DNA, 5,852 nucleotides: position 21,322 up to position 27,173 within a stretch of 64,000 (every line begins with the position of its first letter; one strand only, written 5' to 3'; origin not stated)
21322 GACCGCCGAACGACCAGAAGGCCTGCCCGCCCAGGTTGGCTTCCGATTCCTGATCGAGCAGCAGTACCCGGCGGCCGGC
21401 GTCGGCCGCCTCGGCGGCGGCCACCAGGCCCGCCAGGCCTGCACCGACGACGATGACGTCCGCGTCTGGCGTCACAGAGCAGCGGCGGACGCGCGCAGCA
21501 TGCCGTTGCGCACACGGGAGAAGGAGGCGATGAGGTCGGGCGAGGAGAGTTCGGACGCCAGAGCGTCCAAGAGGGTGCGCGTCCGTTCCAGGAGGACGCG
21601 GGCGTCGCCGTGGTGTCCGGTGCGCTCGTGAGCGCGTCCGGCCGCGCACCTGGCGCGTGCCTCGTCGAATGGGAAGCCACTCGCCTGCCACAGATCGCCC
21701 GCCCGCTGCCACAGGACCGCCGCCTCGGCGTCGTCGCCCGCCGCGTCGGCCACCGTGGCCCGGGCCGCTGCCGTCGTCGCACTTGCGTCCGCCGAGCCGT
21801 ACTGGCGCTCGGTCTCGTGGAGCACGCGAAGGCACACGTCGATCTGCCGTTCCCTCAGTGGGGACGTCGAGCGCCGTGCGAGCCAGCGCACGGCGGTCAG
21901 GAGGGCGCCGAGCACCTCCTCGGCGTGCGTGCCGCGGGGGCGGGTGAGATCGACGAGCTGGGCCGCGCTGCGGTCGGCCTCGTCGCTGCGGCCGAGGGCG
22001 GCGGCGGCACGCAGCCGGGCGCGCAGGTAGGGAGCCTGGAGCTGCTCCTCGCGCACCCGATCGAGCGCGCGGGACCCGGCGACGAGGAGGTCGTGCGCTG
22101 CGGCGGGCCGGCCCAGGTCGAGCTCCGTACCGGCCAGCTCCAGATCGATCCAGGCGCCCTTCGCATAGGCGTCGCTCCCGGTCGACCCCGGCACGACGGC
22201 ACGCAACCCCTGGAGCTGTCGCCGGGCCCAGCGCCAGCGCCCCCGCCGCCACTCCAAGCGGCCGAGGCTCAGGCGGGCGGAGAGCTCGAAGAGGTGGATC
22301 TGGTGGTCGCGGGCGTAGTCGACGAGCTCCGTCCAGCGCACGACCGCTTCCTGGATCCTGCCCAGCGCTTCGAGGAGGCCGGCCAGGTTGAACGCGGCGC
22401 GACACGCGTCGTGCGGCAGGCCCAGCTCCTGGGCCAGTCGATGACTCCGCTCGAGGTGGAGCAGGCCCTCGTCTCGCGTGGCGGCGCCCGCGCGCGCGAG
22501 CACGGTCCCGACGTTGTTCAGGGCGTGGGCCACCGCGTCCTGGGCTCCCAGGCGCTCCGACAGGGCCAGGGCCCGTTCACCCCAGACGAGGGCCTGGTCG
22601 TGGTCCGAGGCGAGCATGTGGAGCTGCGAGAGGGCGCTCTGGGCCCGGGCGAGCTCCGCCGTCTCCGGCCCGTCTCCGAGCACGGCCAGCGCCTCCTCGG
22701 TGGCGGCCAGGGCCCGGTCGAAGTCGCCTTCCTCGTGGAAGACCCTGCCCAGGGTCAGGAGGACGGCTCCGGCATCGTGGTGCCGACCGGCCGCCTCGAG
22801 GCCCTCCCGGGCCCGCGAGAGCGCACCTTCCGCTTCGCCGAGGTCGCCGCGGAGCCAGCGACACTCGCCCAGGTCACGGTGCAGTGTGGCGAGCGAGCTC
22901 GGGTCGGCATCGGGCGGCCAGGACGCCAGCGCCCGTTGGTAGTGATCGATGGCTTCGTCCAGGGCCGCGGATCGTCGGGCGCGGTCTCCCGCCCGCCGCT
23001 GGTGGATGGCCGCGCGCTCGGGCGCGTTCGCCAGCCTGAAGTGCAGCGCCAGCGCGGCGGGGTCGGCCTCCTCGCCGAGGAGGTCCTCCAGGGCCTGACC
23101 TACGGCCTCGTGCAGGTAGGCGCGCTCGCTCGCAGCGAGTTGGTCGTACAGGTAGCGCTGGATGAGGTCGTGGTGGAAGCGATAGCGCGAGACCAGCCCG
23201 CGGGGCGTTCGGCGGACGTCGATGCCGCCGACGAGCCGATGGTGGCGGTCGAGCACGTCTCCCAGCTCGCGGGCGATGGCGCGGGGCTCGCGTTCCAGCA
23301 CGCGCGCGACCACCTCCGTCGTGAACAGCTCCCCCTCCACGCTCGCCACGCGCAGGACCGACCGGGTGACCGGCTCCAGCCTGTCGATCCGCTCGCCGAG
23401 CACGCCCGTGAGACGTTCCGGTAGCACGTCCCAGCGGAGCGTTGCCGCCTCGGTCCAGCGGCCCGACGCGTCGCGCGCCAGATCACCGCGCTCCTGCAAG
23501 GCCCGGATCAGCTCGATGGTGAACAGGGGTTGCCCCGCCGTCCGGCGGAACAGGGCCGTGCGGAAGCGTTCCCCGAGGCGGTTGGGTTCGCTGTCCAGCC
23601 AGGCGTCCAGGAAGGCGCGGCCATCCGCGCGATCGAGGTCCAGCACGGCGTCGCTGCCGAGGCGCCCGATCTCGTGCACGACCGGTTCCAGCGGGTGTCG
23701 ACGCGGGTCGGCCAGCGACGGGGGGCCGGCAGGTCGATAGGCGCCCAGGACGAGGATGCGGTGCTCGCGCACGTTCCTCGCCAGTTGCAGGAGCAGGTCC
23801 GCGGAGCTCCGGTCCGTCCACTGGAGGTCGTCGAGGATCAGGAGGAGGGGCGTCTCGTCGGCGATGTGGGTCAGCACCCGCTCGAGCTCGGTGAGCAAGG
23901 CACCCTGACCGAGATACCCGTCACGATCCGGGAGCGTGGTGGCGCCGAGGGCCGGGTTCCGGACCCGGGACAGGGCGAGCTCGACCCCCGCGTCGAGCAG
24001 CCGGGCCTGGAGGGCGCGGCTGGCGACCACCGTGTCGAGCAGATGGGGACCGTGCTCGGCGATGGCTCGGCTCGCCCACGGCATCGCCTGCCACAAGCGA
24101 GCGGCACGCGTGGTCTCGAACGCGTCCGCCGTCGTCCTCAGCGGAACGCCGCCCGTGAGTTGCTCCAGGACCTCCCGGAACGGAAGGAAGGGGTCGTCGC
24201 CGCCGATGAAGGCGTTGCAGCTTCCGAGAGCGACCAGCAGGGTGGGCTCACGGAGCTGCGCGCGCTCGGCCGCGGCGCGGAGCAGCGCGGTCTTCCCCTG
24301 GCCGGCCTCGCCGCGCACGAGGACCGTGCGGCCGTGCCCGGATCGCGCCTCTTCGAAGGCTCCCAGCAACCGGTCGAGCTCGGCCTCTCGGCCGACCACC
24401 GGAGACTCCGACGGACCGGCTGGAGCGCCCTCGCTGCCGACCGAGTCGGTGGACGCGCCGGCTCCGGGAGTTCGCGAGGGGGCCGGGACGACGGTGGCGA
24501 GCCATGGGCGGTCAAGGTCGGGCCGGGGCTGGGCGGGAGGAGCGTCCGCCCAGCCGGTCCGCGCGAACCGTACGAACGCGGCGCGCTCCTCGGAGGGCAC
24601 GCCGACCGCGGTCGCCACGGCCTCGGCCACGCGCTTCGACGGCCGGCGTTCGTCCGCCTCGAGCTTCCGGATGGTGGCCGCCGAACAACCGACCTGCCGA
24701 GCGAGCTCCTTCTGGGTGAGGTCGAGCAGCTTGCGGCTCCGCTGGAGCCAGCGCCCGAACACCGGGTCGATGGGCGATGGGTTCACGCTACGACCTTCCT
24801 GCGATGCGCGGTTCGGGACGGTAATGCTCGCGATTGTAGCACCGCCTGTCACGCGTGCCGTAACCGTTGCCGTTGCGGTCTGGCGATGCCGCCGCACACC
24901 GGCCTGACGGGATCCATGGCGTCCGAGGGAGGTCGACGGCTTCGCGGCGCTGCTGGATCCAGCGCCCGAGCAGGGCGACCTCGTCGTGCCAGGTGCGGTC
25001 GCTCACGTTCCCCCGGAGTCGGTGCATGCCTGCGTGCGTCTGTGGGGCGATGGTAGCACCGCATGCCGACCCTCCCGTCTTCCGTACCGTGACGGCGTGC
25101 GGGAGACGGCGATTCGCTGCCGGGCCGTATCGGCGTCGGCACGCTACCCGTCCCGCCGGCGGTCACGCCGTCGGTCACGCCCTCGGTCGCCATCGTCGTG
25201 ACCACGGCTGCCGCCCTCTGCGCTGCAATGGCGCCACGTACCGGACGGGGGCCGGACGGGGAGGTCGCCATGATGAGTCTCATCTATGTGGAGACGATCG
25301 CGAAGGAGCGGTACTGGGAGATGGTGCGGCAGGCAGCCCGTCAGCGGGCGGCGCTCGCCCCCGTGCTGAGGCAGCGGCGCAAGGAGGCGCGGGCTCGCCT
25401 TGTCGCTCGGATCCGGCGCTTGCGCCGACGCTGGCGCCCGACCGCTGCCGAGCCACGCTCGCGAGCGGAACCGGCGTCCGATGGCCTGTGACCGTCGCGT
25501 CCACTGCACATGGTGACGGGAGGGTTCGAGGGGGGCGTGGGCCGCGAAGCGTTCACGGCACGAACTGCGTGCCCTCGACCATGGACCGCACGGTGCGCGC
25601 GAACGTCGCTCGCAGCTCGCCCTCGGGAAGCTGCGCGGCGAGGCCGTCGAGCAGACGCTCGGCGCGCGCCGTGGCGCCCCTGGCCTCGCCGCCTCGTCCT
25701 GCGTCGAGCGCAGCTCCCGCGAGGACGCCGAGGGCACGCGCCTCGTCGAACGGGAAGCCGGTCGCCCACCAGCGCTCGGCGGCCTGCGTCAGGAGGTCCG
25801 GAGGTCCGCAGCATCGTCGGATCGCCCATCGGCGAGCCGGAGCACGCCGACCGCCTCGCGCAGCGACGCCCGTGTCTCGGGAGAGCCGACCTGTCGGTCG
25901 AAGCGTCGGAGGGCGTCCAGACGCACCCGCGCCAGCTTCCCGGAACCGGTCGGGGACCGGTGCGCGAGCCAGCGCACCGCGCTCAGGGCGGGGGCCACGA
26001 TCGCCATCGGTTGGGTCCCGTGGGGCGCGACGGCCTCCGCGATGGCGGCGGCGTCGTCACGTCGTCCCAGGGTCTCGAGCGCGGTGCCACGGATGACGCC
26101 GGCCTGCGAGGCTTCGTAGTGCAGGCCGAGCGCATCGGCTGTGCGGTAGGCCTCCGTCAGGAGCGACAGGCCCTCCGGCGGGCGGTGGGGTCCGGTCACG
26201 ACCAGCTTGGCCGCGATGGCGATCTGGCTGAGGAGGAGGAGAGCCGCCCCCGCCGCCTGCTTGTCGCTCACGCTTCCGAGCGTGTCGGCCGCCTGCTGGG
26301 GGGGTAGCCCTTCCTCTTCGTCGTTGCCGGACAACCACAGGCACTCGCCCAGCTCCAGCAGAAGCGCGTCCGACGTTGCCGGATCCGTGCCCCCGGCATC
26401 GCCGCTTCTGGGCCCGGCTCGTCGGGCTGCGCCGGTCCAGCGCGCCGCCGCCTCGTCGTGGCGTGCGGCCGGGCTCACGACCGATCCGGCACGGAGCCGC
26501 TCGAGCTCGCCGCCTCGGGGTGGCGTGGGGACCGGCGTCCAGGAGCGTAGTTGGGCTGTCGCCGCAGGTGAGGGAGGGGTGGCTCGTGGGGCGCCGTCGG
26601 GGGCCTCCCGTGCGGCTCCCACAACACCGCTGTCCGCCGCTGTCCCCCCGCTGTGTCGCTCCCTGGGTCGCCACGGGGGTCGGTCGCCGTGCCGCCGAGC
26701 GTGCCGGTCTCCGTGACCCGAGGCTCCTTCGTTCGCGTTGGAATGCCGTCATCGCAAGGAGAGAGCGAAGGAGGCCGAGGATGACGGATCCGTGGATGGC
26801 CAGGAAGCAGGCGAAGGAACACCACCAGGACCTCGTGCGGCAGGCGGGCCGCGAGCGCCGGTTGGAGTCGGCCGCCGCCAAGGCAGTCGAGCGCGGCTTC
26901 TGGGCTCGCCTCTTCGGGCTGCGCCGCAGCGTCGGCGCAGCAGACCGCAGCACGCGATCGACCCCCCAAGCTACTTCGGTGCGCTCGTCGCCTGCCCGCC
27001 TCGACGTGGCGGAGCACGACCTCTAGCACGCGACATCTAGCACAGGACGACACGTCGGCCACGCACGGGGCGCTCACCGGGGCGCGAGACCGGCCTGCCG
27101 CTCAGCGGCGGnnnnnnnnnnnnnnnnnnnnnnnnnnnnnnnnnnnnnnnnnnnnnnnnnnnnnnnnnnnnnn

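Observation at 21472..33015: Regulatory island: paralogous XRE-HTH/P-loop/TPR giants, each facing a small Arg-rich ORF (candidate undescribed regulator/small-protein module)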

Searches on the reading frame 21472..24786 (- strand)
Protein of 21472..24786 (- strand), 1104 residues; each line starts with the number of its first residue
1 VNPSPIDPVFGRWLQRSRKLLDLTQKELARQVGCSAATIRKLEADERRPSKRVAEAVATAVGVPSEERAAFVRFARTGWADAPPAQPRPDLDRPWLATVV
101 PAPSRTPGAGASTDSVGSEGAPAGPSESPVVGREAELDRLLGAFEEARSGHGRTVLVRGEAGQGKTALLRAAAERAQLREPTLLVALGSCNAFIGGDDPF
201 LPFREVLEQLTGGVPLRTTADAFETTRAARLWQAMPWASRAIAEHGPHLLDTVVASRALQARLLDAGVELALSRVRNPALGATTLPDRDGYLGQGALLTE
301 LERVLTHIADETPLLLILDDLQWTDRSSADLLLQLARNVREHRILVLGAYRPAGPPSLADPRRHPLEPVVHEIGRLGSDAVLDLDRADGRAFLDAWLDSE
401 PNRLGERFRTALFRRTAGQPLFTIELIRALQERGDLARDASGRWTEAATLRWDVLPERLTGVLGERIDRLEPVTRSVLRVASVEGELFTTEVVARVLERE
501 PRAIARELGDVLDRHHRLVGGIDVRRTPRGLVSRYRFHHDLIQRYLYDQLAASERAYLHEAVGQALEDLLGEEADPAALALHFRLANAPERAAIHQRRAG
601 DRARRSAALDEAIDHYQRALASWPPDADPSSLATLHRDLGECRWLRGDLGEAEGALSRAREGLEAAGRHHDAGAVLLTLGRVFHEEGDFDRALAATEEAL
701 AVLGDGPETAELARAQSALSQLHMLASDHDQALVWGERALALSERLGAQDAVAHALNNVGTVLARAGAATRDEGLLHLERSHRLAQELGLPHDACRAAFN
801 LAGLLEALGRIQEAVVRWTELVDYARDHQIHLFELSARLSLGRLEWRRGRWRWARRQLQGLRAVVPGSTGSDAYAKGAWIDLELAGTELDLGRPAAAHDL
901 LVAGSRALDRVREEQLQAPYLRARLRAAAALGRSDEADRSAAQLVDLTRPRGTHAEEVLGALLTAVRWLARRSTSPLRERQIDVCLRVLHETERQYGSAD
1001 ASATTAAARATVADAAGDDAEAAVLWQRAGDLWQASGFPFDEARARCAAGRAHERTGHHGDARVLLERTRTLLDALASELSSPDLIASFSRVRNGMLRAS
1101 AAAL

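Call 4: search_protein_families(library=pfam, proteins=[window:21472-24786:-], max_evalue=0.01)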
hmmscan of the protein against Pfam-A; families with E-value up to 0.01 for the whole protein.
window:21472-24786:- (1104 aa): 12 families
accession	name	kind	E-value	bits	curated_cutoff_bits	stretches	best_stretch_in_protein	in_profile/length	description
PF13191.12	AAA_16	-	2.2e-23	84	32.6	1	130-346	2-166/167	AAA ATPase domain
PF13424.12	TPR_12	-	1.8e-16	60.5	30.1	2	632-702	2-74/77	Tetratricopeptide repeat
PF13560.12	HTH_31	-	3.9e-11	43.5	27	1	10-71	2-64/64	Helix-turn-helix domain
PF01381.28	HTH_3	-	6.7e-11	42.5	23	1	15-67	2-54/55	Helix-turn-helix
PF07719.23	TPR_2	-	3.3e-08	33.5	27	0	675-701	3-29/34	Tetratricopeptide repeat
PF00515.34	TPR_1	-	1.2e-06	28.5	27.8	0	676-701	4-29/34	Tetratricopeptide repeat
PF25199.1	nSTAND_NTPase5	-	4.3e-05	23.8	34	1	137-179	25-67/145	Novel STAND NTPase 5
PF10923.14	BrxC_BrxD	-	0.00039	19.9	22.2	1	130-179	27-76/414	BREX system ATP-binding protein BrxC/D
PF05729.18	NACHT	-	0.0011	19.2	26.7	1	153-174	1-22/167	NACHT domain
PF13443.12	HTH_26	-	0.002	18.8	22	1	22-63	10-52/63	Cro/C1-type HTH DNA-binding domain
PF13401.12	AAA_22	-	0.0049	17.6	27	0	152-324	5-96/130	AAA domain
PF13414.12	TPR_11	-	0.0095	16.1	26.8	0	609-621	10-22/42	TPR repeat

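Call 16: search_protein_families(library=ncbifam, proteins=[window:21472-24786:-], max_evalue=1)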
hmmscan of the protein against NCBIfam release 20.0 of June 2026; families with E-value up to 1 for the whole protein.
window:21472-24786:- (1104 aa): 19 families
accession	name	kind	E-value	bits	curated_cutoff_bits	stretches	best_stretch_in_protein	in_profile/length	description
TIGR03903.1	TOMM_kin_cyc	equivalog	2.5e-35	121.7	705.75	2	281-623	603-920/1267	TOMM system kinase/cyclase fusion protein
NF053520.1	HK_Porph_FimS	equivalog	3.7e-07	28.8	600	1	649-825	60-234/618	sensor histidine kinase FimS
TIGR03070.1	couple_hipB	subfamily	3.9e-06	26.7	71.65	1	10-48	3-41/58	type II toxin-antitoxin system Y4mF family antitoxin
NF041951.1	phage_RstR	subfamily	1.2e-05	25.6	80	1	10-63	3-56/108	RstR family transcriptional repressor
TIGR00270.2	TIGR00270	equivalog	0.00064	19.6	110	1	10-57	76-123/159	multiprotein bridging factor aMBF1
NF002725.1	PRK02603.1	equivalog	0.00072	19.6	143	1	685-774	47-127/173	photosystem I assembly protein Ycf3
NF007257.0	PRK09706.1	subfamily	0.00073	19.4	101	1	10-58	6-54/135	transcriptional repressor DicA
TIGR03830.1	CxxCG_CxxCG_HTH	subfamily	0.0032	17.3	61.8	1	14-55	70-111/127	type II TA system antitoxin MqsA family protein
TIGR03420.1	DnaA_homol_Hda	equivalog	0.0035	16.9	194.8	1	140-179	25-65/226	DnaA regulatory inactivator Hda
TIGR02928.1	TIGR02928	subfamily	0.0068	15.3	181.3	1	130-177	17-65/366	orc1/cdc6 family replication initiation protein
NF053779.1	BT3442_fam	equivalog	0.0084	14.9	940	1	656-761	85-190/563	BT3442 family protein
NF041265.1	NadS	equivalog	0.0095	16.2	60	1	18-59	39-80/94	NadS family protein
NF058600.1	TransRegSco1979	equivalog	0.014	14.5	350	1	9-77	8-77/280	Sco1979 family transcriptional regulator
NF010465.0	PRK13890.1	equivalog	0.094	12.8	96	1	22-64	18-60/121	conjugal transfer protein TrbA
NF003229.0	PRK04195.1-5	equivalog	0.11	11.2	280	1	140-178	32-70/413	replication factor C large subunit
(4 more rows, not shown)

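Call 46: search_protein_families(library=padloc, proteins=[window:21472-24786:-], max_evalue=0.01)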
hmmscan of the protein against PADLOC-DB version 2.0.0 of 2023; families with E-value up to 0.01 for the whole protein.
window:21472-24786:- (1104 aa): 10 families
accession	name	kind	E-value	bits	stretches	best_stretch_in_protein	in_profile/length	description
PDLC02926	HTH_VI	-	2.2e-07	29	1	10-65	2-57/92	-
PDLC04142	capH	-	1.3e-06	27.4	1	8-66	5-63/103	capH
PDLC03949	RmrA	-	1.8e-05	21.8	1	14-65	7-58/363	-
PDLC03951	RmrA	-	5.2e-05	20.4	1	13-65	12-64/400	-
PDLC03953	RmrA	-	6.9e-05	20.2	1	13-65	9-61/373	-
PDLC03946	RmrA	-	0.00011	19.1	1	14-65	7-58/357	-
PDLC03952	RmrA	-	0.00059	16.8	1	14-64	27-77/395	-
PDLC03669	Control_protein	-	0.0046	15.2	1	15-51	15-51/96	control protein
PDLC03954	RmrA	-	0.0065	13.4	1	9-64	10-65/380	-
PDLC02496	BrxF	-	0.0082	14.2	0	137-172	6-41/158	BrxF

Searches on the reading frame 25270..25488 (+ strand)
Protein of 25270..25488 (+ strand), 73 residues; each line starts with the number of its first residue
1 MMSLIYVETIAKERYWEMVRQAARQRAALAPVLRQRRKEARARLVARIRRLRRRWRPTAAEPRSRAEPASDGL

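Call 15: search_protein_families(library=pfam, proteins=[window:25270-25488:+], max_evalue=10)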
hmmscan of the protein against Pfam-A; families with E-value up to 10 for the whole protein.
window:25270-25488:+ (73 aa): 0 families

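Call 16: search_protein_families(library=ncbifam, proteins=[window:25270-25488:+], max_evalue=1)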
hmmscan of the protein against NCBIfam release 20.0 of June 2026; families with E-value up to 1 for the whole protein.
window:25270-25488:+ (73 aa): 0 families

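Call 46: search_protein_families(library=padloc, proteins=[window:25270-25488:+], max_evalue=0.01)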
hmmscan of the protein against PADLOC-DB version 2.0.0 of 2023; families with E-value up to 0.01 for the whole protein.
window:25270-25488:+ (73 aa): 0 families

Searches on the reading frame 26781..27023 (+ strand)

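Call 15: search_protein_families(library=pfam, proteins=[window:26781-27023:+], max_evalue=10)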
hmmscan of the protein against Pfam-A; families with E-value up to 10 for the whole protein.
window:26781-27023:+ (81 aa): 1 family
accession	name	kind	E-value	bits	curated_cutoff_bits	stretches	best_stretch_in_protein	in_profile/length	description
PF09849.14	DUF2076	-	0.13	12.7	38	1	7-66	56-117/265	Uncharacterized protein conserved in bacteria (DUF2076)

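Call 16: search_protein_families(library=ncbifam, proteins=[window:26781-27023:+], max_evalue=1)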
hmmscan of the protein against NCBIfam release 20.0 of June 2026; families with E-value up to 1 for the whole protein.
window:26781-27023:+ (81 aa): 1 family
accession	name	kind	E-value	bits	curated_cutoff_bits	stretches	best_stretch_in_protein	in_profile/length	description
TIGR03083.1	TIGR03083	domain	0.0016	18.8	50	1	14-57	123-166/202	maleylpyruvate isomerase family mycothiol-dependent enzyme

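Call 46: search_protein_families(library=padloc, proteins=[window:26781-27023:+], max_evalue=0.01)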
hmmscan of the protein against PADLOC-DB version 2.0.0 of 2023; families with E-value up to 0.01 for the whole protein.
window:26781-27023:+ (81 aa): 0 families
